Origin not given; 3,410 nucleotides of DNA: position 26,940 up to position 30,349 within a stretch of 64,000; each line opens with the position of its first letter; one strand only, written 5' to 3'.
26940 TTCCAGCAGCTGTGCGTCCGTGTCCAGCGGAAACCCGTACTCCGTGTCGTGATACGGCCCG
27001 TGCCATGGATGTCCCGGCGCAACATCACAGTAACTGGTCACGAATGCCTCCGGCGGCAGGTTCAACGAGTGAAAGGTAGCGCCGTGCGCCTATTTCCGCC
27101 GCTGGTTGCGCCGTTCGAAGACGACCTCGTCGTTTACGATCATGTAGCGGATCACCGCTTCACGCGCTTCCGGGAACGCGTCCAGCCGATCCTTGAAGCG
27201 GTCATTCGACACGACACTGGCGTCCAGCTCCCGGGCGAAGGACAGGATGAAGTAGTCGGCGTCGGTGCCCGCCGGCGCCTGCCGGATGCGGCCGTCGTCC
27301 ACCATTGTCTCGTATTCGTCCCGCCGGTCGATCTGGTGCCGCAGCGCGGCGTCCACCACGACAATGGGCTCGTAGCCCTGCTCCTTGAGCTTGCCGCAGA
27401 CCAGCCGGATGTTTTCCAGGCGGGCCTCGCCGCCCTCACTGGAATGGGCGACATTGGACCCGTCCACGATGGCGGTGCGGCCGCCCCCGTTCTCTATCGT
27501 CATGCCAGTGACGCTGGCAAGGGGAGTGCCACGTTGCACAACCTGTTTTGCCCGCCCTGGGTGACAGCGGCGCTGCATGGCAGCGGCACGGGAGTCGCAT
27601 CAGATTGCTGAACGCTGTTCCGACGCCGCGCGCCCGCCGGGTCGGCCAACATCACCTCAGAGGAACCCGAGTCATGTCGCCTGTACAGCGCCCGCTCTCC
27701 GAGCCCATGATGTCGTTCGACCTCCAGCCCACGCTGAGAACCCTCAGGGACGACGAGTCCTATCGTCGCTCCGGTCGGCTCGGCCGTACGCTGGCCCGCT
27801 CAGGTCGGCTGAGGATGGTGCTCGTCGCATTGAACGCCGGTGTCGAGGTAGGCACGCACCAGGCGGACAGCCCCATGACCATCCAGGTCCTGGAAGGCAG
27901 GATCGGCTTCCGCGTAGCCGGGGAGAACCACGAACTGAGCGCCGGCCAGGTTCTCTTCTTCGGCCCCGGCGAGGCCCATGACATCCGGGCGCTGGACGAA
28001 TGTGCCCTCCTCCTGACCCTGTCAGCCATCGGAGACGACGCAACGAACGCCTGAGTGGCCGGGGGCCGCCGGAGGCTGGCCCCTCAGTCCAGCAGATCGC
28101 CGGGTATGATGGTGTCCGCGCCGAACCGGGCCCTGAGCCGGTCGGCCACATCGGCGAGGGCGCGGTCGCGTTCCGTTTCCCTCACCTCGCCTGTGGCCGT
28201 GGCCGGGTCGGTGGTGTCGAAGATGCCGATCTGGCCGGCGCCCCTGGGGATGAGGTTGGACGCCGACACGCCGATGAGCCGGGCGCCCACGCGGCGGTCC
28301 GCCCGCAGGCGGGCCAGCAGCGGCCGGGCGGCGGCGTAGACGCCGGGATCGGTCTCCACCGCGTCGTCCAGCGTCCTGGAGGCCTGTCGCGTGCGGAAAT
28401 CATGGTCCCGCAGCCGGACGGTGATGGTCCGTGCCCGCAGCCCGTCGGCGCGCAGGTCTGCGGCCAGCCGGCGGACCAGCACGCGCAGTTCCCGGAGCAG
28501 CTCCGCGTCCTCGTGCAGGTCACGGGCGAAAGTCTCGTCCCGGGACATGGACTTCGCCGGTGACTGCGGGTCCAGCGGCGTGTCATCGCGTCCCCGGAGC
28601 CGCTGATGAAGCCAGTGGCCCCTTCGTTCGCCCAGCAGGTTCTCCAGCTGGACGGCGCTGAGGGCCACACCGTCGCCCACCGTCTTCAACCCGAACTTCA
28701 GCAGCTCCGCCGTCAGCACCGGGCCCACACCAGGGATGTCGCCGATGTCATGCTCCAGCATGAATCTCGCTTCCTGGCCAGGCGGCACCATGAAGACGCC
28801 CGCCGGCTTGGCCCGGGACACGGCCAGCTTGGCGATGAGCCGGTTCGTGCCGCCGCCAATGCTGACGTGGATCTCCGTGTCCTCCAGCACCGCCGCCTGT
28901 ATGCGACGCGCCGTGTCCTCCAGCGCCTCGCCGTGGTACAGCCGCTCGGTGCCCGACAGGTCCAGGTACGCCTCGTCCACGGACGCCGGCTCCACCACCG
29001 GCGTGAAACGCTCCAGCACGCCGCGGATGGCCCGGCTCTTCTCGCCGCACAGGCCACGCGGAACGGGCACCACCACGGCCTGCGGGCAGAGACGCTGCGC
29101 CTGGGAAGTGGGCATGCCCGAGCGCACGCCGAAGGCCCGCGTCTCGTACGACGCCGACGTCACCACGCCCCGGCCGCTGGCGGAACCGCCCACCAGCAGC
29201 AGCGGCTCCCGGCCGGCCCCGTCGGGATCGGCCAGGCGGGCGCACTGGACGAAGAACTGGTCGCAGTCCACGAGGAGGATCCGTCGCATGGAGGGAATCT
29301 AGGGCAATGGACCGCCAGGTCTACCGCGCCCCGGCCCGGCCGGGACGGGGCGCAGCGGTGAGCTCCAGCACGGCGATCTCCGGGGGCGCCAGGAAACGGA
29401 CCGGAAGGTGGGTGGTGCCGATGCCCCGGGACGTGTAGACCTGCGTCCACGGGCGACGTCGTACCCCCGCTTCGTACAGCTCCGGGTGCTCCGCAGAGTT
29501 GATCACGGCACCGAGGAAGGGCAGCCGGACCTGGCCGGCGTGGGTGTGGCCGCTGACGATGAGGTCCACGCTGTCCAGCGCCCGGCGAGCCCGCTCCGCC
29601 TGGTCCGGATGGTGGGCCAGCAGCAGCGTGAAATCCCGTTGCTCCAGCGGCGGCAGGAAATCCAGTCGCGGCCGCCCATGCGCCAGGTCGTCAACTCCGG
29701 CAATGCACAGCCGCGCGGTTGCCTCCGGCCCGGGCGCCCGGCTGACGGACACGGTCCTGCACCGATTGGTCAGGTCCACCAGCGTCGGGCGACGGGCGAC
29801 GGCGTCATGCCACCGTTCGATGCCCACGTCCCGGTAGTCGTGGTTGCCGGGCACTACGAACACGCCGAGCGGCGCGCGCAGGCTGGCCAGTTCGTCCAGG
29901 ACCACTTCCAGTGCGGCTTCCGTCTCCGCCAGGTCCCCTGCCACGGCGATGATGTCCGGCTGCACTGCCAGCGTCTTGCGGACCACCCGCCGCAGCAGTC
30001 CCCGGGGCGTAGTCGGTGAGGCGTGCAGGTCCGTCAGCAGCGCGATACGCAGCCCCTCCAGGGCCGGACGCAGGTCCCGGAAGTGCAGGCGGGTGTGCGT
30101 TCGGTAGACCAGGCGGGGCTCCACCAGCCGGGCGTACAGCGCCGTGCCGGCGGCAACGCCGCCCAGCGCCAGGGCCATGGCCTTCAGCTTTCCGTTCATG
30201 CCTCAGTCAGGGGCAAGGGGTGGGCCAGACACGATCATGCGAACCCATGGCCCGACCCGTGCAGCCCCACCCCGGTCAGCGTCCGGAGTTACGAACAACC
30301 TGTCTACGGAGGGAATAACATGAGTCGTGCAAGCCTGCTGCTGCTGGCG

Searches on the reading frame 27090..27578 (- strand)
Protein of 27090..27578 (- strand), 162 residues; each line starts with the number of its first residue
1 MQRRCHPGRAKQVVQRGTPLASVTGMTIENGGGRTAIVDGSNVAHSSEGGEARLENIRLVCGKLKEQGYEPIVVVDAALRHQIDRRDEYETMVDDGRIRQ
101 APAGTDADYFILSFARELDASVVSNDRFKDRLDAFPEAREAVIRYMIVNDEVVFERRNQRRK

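Call 57: search_protein_families(library=pfam, proteins=[window:27090-27578:-], max_evalue=0.00001)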
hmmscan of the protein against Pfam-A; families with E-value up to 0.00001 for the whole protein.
window:27090-27578:- (162 aa): 1 family
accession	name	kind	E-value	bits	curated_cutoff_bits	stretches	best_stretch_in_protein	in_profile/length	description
PF11977.14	RNase_Zc3h12a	-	1.4e-18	67.6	23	1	34-155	3-142/154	Zc3h12a-like Ribonuclease NYN domain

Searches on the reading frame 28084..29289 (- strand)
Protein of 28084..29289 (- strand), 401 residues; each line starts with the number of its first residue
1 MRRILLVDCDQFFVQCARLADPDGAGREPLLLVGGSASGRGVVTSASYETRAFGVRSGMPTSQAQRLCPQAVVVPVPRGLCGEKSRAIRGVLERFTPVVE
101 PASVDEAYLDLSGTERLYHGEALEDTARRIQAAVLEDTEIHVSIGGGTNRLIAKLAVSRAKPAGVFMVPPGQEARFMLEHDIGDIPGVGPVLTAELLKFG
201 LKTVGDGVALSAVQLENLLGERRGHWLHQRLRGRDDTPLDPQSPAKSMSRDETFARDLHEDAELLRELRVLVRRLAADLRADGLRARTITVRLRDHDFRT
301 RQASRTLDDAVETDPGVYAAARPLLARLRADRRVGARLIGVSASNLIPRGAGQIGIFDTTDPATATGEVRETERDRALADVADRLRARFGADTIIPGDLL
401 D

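Call 57: search_protein_families(library=pfam, proteins=[window:28084-29289:-], max_evalue=0.00001)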
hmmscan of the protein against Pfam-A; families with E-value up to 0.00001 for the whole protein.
window:28084-29289:- (401 aa): 3 families
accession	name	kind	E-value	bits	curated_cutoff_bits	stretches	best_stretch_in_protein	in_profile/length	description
PF00817.25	IMS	-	1.9e-39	135.3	23.2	1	7-156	1-146/148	impB/mucB/samB family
PF11799.13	IMS_C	-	1.5e-25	90.2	20.7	1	246-354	2-107/109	impB/mucB/samB family C-terminal domain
PF21999.2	IMS_HHH_1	-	2.1e-07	31.8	27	1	184-235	2-53/53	DNA polymerase-iota, thumb domain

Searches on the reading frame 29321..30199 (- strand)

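Call 57: search_protein_families(library=pfam, proteins=[window:29321-30199:-], max_evalue=0.00001)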
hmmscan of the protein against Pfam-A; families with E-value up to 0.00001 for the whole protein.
window:29321-30199:- (292 aa): 2 families
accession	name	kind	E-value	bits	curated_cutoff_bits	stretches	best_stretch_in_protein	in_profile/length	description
PF00149.33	Metallophos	-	2.1e-14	54.9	21.5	1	50-221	1-190/191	Calcineurin-like phosphoesterase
PF12850.12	Metallophos_2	-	3.3e-09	37.4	27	1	51-224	2-121/154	Calcineurin-like phosphoesterase superfamily domain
